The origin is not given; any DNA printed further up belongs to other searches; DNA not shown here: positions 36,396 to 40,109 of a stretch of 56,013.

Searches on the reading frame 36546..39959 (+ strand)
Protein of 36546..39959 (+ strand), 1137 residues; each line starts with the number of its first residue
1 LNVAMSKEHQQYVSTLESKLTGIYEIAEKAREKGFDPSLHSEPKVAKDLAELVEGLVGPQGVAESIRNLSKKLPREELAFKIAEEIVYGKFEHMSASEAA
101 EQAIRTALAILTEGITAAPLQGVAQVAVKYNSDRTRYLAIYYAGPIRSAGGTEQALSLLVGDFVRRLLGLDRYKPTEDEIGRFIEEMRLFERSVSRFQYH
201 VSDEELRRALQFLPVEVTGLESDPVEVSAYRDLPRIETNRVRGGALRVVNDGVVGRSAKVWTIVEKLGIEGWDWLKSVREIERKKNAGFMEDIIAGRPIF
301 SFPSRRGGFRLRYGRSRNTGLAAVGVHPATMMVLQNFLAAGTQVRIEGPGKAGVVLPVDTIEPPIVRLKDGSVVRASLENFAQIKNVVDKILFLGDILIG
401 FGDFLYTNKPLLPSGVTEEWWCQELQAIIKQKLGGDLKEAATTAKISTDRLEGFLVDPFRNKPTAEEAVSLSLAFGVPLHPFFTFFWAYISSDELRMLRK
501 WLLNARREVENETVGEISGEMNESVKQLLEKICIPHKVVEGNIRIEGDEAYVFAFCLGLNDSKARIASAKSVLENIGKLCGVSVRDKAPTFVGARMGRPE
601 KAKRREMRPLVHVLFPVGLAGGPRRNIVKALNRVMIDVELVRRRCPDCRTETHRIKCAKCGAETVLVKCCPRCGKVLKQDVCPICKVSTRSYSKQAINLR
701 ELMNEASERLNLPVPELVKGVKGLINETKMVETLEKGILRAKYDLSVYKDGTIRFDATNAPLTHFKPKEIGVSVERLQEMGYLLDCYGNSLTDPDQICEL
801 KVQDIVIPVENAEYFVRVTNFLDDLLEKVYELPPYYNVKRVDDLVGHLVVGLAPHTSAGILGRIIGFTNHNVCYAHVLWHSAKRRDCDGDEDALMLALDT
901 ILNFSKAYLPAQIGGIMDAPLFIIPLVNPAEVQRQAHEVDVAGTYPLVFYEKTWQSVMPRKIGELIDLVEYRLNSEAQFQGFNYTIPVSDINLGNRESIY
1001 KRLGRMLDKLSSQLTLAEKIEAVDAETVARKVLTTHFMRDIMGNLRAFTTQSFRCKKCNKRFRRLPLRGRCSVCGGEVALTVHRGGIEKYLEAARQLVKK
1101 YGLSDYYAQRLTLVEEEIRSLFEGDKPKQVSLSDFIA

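Call 58: search_protein_families(library=pfam, proteins=[window:36546-39959:+], max_evalue=1e-8)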
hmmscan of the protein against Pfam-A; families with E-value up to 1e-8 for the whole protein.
window:36546-39959:+ (1137 aa): 3 families
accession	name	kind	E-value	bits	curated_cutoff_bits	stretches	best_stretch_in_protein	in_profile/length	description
PF24846.1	PolC_DP2_cat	-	7.1e-130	432.7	24.3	1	716-1009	6-299/299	DNA polymerase II large subunit DP2, catalytic domain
PF24844.1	PolC_DP2_central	-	9.9e-126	420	24.3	1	281-677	6-370/372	DNA polymerase II large subunit DP2, central domain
PF03833.19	PolC_DP2_N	-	3.7e-108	361.2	24.3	1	11-278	1-268/271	DNA polymerase II large subunit DP2, N-terminal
